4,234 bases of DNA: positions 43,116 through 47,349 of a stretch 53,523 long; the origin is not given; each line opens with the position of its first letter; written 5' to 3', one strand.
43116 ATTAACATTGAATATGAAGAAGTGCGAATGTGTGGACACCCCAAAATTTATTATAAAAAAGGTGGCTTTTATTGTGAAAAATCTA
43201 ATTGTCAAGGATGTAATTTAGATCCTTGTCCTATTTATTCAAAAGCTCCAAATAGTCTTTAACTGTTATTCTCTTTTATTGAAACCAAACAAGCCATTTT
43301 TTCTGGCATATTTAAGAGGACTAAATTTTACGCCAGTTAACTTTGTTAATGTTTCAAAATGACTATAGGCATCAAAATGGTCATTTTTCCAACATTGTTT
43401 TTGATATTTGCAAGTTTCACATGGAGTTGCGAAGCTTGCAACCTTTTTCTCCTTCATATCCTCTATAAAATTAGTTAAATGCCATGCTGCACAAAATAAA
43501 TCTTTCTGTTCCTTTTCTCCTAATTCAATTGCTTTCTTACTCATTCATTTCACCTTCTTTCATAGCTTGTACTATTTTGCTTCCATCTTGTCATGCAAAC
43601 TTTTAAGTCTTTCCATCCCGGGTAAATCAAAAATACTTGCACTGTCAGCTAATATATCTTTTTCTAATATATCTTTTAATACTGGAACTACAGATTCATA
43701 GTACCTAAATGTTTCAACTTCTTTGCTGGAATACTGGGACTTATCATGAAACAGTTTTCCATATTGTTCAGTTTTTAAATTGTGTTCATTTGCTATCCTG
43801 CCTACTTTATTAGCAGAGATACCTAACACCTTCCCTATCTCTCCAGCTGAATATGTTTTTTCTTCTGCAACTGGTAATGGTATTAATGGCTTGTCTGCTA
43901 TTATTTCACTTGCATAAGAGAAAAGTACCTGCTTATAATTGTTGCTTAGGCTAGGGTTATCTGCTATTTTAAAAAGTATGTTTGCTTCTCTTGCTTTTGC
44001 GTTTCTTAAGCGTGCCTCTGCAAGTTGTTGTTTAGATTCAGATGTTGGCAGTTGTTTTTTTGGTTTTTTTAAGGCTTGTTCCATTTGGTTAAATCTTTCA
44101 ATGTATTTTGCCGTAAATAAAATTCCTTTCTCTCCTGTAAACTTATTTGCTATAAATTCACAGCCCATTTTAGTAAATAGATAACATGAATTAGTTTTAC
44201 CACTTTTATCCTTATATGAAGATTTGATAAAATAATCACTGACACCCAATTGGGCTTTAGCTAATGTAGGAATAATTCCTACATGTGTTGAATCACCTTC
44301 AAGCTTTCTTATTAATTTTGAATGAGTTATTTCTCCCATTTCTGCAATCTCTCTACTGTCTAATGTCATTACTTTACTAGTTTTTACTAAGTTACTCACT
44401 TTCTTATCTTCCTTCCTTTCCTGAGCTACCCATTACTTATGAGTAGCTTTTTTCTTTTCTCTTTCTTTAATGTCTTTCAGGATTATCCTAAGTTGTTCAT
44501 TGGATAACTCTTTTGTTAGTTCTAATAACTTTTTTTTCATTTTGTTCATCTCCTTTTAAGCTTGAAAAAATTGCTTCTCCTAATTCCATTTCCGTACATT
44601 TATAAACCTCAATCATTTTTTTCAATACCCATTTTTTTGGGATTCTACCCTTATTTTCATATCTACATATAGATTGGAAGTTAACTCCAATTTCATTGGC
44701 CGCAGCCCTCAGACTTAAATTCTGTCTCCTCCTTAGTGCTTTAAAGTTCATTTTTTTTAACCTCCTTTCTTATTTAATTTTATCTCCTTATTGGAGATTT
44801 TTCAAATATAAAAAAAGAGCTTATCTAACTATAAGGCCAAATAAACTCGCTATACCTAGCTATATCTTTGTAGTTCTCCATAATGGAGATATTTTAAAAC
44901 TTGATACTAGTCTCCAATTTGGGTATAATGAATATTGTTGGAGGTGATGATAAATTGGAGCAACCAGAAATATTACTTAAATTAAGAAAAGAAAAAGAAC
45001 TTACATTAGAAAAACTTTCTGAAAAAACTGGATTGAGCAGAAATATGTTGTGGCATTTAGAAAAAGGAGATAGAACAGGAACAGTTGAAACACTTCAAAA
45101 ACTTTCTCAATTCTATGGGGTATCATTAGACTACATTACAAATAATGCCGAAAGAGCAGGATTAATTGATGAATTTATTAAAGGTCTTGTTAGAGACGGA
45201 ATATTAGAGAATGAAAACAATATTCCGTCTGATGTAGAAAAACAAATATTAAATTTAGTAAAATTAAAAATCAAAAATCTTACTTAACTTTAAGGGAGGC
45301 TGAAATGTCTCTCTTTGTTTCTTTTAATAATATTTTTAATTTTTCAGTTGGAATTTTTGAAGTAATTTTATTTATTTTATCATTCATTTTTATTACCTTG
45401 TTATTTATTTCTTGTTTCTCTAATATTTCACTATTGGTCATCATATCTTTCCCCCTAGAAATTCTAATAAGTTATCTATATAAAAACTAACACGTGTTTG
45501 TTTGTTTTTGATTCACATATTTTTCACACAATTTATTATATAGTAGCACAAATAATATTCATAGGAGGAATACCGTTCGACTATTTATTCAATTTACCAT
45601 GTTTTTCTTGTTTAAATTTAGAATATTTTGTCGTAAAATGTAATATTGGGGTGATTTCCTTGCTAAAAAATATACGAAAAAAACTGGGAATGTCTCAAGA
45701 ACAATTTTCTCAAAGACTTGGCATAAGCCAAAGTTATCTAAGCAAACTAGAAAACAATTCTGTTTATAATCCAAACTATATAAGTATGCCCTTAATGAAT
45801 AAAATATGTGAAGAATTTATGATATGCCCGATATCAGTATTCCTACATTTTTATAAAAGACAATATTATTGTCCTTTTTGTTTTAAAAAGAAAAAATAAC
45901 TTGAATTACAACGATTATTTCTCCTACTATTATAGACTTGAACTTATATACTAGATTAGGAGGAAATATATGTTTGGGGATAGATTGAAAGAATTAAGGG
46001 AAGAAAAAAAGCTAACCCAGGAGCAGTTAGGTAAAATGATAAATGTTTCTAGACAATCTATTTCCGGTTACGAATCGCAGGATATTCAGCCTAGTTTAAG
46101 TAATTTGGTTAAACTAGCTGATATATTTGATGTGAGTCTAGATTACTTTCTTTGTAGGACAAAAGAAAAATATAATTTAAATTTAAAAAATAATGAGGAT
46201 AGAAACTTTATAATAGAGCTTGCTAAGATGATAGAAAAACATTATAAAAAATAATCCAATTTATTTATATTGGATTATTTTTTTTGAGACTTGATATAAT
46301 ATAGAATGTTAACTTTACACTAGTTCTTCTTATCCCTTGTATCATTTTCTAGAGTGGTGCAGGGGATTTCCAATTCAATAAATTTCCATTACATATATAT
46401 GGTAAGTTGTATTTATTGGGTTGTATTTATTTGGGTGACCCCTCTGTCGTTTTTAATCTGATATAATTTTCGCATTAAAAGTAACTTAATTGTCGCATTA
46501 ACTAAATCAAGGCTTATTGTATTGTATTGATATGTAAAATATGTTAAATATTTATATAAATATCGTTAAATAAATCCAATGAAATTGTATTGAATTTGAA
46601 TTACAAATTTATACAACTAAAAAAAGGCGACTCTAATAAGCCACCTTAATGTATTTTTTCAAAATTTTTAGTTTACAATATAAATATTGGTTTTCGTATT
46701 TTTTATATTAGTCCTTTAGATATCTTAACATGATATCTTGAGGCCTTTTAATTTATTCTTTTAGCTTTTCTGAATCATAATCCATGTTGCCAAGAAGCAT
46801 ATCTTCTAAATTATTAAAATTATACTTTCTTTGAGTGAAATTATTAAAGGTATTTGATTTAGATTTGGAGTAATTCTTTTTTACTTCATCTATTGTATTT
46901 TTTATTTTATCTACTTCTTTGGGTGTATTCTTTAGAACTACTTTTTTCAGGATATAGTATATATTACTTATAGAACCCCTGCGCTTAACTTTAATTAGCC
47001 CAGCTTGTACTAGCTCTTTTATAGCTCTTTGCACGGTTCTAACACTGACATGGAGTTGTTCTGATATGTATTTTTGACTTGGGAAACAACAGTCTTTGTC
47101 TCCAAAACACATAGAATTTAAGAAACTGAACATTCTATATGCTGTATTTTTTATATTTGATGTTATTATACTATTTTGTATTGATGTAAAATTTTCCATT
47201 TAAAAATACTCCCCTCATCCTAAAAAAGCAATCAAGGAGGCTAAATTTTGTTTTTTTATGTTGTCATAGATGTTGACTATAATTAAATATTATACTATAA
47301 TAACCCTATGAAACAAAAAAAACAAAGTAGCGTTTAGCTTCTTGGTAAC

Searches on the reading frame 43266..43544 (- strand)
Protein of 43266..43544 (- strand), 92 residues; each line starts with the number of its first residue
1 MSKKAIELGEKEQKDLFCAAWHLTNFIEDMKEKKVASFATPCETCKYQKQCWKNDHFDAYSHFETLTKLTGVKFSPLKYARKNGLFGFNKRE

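Call 6: search_protein_families(library=pfam, proteins=[window:43266-43544:-], max_evalue=1)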
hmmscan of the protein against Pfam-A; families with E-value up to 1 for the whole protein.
window:43266-43544:- (92 aa): 2 families
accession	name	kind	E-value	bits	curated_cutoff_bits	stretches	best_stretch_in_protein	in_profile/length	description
PF13751.12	DDE_Tnp_1_6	-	0.023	15.4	25.1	1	31-56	21-47/125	Transposase DDE domain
PF19732.4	SpoIIE_N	-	0.034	13.1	27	1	40-68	394-422/605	Stage II sporulation protein E N-terminal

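Call 7: search_protein_families(library=phrogs, proteins=[window:43266-43544:-], max_evalue=1)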
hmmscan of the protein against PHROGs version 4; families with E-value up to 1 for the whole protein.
window:43266-43544:- (92 aa): 2 families
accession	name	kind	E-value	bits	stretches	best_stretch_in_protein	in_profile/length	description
phrog_1664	-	unknown function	1.7e-13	51.9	1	1-79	1-77/80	-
phrog_24653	-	unknown function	5.6e-10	40.6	1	14-77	5-64/110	-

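Call 40: find_homologous_proteins(query=window:43266-43544:-, max_evalue=0.001)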
Query window:43266-43544:- (92 aa): 18 proteins with E <= 0.001 among 18 candidates.
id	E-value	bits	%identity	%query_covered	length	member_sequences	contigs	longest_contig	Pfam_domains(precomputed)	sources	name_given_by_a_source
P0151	1.3e-57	210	100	100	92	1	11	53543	-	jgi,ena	-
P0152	1.7e-35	139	71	91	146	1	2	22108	-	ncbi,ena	-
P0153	3.5e-35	138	77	89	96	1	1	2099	-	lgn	-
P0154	1.8e-34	136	70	96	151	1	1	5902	-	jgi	-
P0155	1.7e-33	132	68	97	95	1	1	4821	-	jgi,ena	-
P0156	2.1e-33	132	71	93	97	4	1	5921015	-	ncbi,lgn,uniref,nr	ncbi:hypothetical protein BCD91_004391 [Clostridium beijerinckii]|uniref:hypothetical protein n=1 Ta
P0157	7.0e-33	130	74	85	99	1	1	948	-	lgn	-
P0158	8.7e-33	130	69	91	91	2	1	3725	-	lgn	-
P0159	2.6e-31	125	69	93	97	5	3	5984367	-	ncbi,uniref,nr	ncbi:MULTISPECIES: hypothetical protein [Clostridium]|uniref:hypothetical protein n=1 Tax=Clostridiu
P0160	5.5e-31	124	62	97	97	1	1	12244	-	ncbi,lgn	-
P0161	5.5e-31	124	66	96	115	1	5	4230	-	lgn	-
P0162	8.3e-31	124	63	99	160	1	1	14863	-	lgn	-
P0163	1.4e-30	123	74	80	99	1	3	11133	-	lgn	-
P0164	2.1e-30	123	67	97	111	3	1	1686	-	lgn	-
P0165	2.0e-29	119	60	96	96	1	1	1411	-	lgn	-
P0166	3.6e-27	112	66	89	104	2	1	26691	-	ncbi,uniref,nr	ncbi:hypothetical protein CLPUN_46020 [Clostridium puniceum]|uniref:Uncharacterized protein n=1 Tax=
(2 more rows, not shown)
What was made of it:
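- Checked: B2 is 60-77% identical to Clostridium prophage proteins (call 40).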

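Call 53: search_protein_families(library=padloc, proteins=[window:43266-43544:-], max_evalue=0.1)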
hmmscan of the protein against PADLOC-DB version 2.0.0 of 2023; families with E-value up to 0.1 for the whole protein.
window:43266-43544:- (92 aa): 3 families
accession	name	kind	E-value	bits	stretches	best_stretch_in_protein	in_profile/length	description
PDLC01447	Cas4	-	0.007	14.9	1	5-53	112-159/161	"CAS-I,CAS-II,CAS-III,CAS-IV,CAS-V,CAS-VI; acquisition_associated"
PDLC04706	PDC-M54B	-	0.017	11.8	1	17-56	428-467/475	-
PDLC01771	Cas4b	-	0.031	12.5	1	3-54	111-161/162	-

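Call 56: search_dna_similar(query=window:43266-43544:-, collection=phages, mode=protein, max_evalue=0.001, max_rows=30)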
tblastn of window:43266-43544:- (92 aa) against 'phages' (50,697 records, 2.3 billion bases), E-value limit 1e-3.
Records with a match: 8; places in all: 8; records where one place covers at least 80% of the query: 0.
Best place of each record, by identity: <60% 8.
By first word of the organism name: Clostridium 4; Bacillus 3; Clostridioides 1.
By host as written in the record: Bacillus alcalophilus CGMCC 1.3604 3; - 3; Clostridioides difficile CD1801 1; Clostridium difficile 1.
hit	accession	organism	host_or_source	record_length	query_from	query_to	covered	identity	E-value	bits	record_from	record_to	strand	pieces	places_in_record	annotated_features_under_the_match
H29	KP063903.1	Bacillus phage BalMu-1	Bacillus alcalophilus CGMCC 1.3604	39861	14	76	68%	38.1%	4e-7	51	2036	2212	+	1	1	hypothetical protein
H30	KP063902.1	Bacillus phage BalMu-1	Bacillus alcalophilus CGMCC 1.3604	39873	14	76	68%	38.1%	4e-7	51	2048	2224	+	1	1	hypothetical protein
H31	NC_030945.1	Bacillus phage BalMu-1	Bacillus alcalophilus CGMCC 1.3604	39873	14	76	68%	38.1%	4e-7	51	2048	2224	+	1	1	hypothetical protein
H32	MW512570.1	Clostridioides phage CD1801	Clostridioides difficile CD1801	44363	13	76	70%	34.3%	6e-6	48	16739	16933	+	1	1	hypothetical protein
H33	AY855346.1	Clostridium phage phi CD119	-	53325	13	76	70%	34.3%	6e-6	48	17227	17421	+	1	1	hypothetical protein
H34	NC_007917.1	Clostridium phage phi CD119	Clostridium difficile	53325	13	76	70%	34.3%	6e-6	48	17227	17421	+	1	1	hypothetical protein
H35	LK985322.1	Clostridium phage phiCDHM19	-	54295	13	76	70%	34.3%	6e-6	48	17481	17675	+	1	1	phiCDHM19_gp24: putative cell wall hydrolase/LysM protein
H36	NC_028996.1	Clostridium phage phiCDHM19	-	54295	13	76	70%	34.3%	6e-6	48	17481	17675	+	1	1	phiCDHM19_gp24: putative cell wall hydrolase/LysM protein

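Call 57: get_annotated_region(hit=H34, flank=3000)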
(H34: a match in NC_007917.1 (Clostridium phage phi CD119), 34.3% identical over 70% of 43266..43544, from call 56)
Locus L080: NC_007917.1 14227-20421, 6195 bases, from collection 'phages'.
description: Clostridium phage phi CD119, complete genome.
organism: Clostridium phage phi CD119 (NCBI taxid 2883936)
taxonomy: Viruses; Duplodnaviria; Heunggongvirae; Uroviricota; Caudoviricetes; Lubbockvirus; Lubbockvirus CD119
host: Clostridium difficile; source: -; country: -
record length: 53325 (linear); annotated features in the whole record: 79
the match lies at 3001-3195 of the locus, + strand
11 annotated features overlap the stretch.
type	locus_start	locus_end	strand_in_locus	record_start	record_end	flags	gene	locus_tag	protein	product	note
CDS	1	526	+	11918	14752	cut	-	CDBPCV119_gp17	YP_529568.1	tail length tape measure protein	ORF17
CDS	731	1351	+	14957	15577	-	-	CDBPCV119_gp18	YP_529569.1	SHOCT domain-containing protein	ORF18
CDS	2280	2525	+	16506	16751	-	-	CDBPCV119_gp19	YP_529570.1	hypothetical protein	ORF19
CDS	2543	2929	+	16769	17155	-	xkdP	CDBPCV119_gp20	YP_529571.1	XkdP protein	-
CDS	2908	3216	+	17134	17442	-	-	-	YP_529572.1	hypothetical protein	ORF21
CDS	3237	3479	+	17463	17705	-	-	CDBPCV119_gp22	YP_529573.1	hypothetical protein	ORF22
CDS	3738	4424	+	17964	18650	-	xkdQ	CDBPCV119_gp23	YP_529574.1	tail protein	ORF23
CDS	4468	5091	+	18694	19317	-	-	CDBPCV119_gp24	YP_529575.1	C40 family peptidase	ORF24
CDS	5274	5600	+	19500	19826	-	-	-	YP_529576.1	DUF2577 family protein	ORF25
CDS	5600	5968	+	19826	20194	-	xkdS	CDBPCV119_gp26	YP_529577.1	baseplate wedge subunit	ORF26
CDS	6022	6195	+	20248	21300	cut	xkdT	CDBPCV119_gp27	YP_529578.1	tail protein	ORF27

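Call 58: get_annotated_region(hit=H31, flank=2500)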
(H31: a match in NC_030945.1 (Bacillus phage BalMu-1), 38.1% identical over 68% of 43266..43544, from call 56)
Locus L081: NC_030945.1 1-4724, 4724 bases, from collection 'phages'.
description: Bacillus phage BalMu-1 copy 1, complete genome.
organism: Bacillus phage BalMu-1 (NCBI taxid 1567487)
taxonomy: Viruses; Duplodnaviria; Heunggongvirae; Uroviricota; Caudoviricetes
host: Bacillus alcalophilus CGMCC 1.3604; source: -; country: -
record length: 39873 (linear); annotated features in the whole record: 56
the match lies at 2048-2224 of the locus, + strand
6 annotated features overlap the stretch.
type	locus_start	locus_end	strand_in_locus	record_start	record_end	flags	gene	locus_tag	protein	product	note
CDS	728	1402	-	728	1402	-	-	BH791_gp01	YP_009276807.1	transcriptional repressor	-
CDS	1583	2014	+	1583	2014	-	-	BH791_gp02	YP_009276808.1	hypothetical protein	-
CDS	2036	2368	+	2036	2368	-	-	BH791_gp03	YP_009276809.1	hypothetical protein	-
CDS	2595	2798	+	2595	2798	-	-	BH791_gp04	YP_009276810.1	transcriptional repressor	-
CDS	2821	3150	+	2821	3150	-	-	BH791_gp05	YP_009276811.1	hypothetical protein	-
CDS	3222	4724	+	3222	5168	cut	-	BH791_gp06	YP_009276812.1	transposase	-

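Call 66: search_solved_structures(query=A6, max_evalue=10)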
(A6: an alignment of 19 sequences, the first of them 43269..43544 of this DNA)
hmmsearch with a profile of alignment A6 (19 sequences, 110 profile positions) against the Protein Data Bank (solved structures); distinct sequences matched with E-value up to 10: 6.
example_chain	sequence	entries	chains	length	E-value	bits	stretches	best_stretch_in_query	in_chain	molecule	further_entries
3s3y_A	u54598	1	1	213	0.45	13.9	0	22-52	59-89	TANDEM CYANOVIRIN-N DIMER CVN2L0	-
3s3z_A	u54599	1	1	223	0.5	13.7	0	22-52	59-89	Tandem Cyanovirin-N Dimer CVN2L10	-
5h7a_C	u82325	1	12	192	1.1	12.5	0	12-93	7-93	Immunoglobulin G-binding protein A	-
5h7b_A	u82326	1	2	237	1.6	12.1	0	12-93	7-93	Immunoglobulin G-binding protein A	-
5h79_D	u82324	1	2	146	1.7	12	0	12-94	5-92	Immunoglobulin G-binding protein A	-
19hc_A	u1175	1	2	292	5.3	10.4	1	19-48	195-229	PROTEIN (NINE-HAEM CYTOCHROME C)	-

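Call 72: search_protein_families(library=ncbifam, proteins=[window:43266-43544:-, L081:2036-2368:+, L080:2908-3216:+, L080:3237-3479:+], max_evalue=0.1)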
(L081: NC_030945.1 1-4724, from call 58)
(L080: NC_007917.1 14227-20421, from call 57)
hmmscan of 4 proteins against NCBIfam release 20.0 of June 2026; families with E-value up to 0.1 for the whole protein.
window:43266-43544:- (92 aa): 1 family
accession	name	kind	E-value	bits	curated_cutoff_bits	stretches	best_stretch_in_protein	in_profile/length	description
TIGR02865.1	spore_II_E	equivalog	0.0006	18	490.8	1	41-69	357-385/764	stage II sporulation protein E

L081:2036-2368:+ (110 aa): 0 families

L080:2908-3216:+ (102 aa): 0 families

L080:3237-3479:+ (80 aa): 0 families

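Call 73: predict_structure(alignment_id=A6)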
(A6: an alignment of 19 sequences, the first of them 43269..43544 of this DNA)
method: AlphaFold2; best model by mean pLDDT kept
length: 92 residues; sequences in the alignment: 19
mean_pLDDT: 71.6   pTM: 0.60
mean pLDDT of the five models: 71.6, 70.8, 67.2, 64.1, 60.1
residues with pLDDT >= 90: 0; 70-90: 61; 50-70: 21; < 50: 10
segments of 3 or more residues with pLDDT < 50: 85-92
pLDDT, mean of each block of 10 residues (from residue 1): 77 86 85 79 71 71 81 61 42 35
secondary structure, 60 per line:
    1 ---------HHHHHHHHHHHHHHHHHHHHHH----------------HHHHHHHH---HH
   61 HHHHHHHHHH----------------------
elements in order: H10-31 H48-55 H59-70

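Call 77: fold_search(model_id=the predicted structure, library=pdb)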
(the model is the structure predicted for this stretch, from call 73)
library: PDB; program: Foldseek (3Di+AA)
matches with E <= 10: 5; with E <= 0.001: 0
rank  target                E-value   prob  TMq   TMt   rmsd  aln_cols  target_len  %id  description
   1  1xwr_A                5.7e+00  0.05  0.26  0.30  13.5        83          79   19  Crystal structure of the coliphage lambda transcription activator protein CII (released 2005-06-21)
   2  7axz_A                7.7e+00  0.04  0.27  0.06  12.0        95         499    8  Ku70/80 complex apo form (released 2021-02-10)
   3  8ib4_d                9.1e+00  0.02  0.21  0.17  13.6       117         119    9  Respiratory complex CI:CIII2, type IA, Wild type mouse under cold temperature (released 2024-09-18)
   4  7ep1_A                9.7e+00  0.06  0.30  0.12  10.1        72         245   11  Crystal structure of ZYG11B bound to GFLH degron (released 2021-07-14)
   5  2dam_MODEL_1_A        9.7e+00  0.03  0.22  0.29  11.8        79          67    9  Solution Structure of the Novel Identified UBA-like Domain in the N-terminal of Human ETEA Protein (released 2006-06-14)

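Call 88: find_encoding_contigs(protein=P0156, flank=5000, max_places=3)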
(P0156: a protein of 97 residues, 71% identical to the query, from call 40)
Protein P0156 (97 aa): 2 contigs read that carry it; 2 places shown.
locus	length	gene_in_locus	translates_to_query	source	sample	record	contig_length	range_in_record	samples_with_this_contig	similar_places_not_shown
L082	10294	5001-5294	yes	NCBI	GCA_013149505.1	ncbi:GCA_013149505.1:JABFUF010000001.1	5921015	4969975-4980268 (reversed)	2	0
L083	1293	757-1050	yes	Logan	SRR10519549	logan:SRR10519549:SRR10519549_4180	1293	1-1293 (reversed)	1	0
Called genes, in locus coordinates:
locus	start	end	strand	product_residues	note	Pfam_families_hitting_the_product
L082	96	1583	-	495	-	PF02384:N6_Mtase (weak), PF07669:Eco57I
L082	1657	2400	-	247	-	PF18735:HEPN_RiboL-PSP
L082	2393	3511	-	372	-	PF03235:GmrSD_N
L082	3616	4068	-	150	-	PF06114:Peptidase_M78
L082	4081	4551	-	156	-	PF13560:HTH_31, PF01381:HTH_3, PF12844:HTH_19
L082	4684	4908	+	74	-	PF12844:HTH_19, PF13560:HTH_31, PF13744:HTH_37 (weak), PF01381:HTH_3, PF13443:HTH_26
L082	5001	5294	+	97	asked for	-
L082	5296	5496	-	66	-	-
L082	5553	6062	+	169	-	-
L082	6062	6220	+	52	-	-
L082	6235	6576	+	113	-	-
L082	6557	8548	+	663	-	PF02463:SMC_N, PF13476:AAA_23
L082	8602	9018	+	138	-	-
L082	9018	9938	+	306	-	PF03837:RecT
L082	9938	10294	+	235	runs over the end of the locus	PF00753:Lactamase_B (weak), PF23023:Anti-Pycsar_Apyc1 (weak), PF12706:Lactamase_B_2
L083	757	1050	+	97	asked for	-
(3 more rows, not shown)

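Call 89: find_encoding_contigs(protein=P0166, flank=5000, max_places=3)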
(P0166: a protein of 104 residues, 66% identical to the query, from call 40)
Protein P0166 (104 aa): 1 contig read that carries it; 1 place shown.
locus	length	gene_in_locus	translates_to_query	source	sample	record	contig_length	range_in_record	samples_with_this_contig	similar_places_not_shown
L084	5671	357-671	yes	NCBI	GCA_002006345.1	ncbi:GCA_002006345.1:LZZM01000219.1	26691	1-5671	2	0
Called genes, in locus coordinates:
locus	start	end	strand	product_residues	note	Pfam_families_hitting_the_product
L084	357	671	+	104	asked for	-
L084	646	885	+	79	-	-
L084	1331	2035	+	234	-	PF00239:Resolvase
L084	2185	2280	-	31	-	PF16935:Hol_Tox (weak)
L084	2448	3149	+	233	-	PF10668:Phage_terminase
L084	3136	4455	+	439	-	PF04466:Terminase_3, PF17288:Terminase_3C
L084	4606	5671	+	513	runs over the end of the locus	PF05133:SPP1_portal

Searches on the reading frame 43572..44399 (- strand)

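Call 17: search_protein_families(library=pfam, proteins=[window:43572-44399:-], max_evalue=0.01)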
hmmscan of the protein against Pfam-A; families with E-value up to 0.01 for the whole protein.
window:43572-44399:- (275 aa): 1 family
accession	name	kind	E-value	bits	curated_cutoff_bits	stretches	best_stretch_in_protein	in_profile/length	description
PF09669.15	Phage_pRha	-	7.9e-21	74.9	29.9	1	14-108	2-91/91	Phage regulatory protein Rha (Phage_pRha)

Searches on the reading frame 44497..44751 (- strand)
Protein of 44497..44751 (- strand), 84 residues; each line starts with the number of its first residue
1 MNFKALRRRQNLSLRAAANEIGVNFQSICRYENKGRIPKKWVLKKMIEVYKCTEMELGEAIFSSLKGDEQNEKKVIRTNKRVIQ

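Call 17: search_protein_families(library=pfam, proteins=[window:44497-44751:-], max_evalue=0.01)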
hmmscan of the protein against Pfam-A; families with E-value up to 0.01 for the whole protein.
window:44497-44751:- (84 aa): 2 families
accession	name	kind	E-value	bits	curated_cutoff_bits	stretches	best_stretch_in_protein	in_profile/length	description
PF01381.28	HTH_3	-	1.2e-07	32.1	23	1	4-56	2-54/55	Helix-turn-helix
PF13560.12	HTH_31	-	1.2e-06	29.2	27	1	4-57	7-61/64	Helix-turn-helix domain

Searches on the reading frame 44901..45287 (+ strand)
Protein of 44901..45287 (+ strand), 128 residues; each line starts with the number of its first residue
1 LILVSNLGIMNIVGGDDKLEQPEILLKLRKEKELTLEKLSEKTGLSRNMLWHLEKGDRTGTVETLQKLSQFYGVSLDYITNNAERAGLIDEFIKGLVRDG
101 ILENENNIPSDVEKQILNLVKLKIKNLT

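Call 17: search_protein_families(library=pfam, proteins=[window:44901-45287:+], max_evalue=0.01)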
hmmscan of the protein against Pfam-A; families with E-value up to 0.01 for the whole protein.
window:44901-45287:+ (128 aa): 8 families
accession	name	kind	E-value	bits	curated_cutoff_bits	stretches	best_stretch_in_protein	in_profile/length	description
PF01381.28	HTH_3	-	1.6e-12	47.7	23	1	26-79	2-55/55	Helix-turn-helix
PF12844.13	HTH_19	-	6.1e-10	39.3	30.2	1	25-83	4-62/64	Helix-turn-helix domain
PF13560.12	HTH_31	-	4.1e-06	27.4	27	1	28-76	9-58/64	Helix-turn-helix domain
PF13443.12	HTH_26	-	4.1e-05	24.2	22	1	25-76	2-54/63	Cro/C1-type HTH DNA-binding domain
PF13413.12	HTH_25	-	0.00036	20.7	24.6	1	25-57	2-34/62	Helix-turn-helix domain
PF04545.22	Sigma70_r4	-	0.0024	17.8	24.1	0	26-47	13-34/50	Sigma-70, region 4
PF08279.18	HTH_11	-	0.004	17.4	25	0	24-51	5-33/55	HTH domain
PF19776.5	DUF6262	-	0.0094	16.6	29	0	28-50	28-50/110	Family of unknown function (DUF6262)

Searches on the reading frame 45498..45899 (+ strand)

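Call 86: search_protein_families(library=pfam, proteins=[window:45498-45899:+], max_evalue=0.001)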
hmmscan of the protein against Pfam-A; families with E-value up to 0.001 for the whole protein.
window:45498-45899:+ (133 aa): 6 families
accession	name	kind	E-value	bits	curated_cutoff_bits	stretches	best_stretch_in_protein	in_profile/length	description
PF01381.28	HTH_3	-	2.8e-12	46.9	23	1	56-93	1-37/55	Helix-turn-helix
PF12844.13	HTH_19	-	2.8e-12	46.8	30.2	1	55-107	3-51/64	Helix-turn-helix domain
PF13443.12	HTH_26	-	1.9e-06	28.5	22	1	56-107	2-50/63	Cro/C1-type HTH DNA-binding domain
PF13560.12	HTH_31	-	2.6e-06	28.1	27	1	55-86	5-36/64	Helix-turn-helix domain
PF13413.12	HTH_25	-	5.5e-06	26.5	24.6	1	55-87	1-33/62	Helix-turn-helix domain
PF22495.2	HTH_92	-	2.1e-05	24.2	27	1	58-86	2-30/45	RsaL-like HTH domain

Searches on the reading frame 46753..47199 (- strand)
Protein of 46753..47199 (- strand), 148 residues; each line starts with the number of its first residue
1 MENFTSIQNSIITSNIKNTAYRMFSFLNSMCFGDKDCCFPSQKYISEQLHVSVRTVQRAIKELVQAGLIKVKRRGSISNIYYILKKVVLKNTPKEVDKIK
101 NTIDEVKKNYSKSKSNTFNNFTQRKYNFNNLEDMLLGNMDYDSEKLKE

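Call 86: search_protein_families(library=pfam, proteins=[window:46753-47199:-], max_evalue=0.001)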
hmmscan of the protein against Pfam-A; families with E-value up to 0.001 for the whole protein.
window:46753-47199:- (148 aa): 10 families
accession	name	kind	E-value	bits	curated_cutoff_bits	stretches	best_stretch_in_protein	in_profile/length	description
PF13730.12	HTH_36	-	4.5e-12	46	25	1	35-69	22-55/55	Helix-turn-helix domain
PF00392.27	GntR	-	1e-06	28.7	27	1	40-77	25-62/64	Bacterial regulatory proteins, gntR family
PF14502.12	HTH_41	-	3.2e-06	26.9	25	1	46-75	13-42/48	Helix-turn-helix domain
PF13412.12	HTH_24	-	4.9e-06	26.5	21.9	1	41-70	19-48/48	Winged helix-turn-helix DNA-binding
PF08279.18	HTH_11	-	9.6e-06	25.8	25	1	41-71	17-49/55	HTH domain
PF13545.12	HTH_Crp_2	-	1.5e-05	25.3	27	1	39-77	22-59/70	Crp-like helix-turn-helix domain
PF21984.2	DnaD_N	-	3.4e-05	24.4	27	1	31-81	27-77/101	DnaD N-terminal domain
PF12802.13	MarR_2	-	0.00015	22.3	27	1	41-73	22-54/61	MarR family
PF03428.19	RP-C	-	0.00017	21.9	24.4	1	35-72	67-104/175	Replication protein C N-terminal domain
PF01047.28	MarR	-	0.00067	19.9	24.6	0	41-73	19-51/59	MarR family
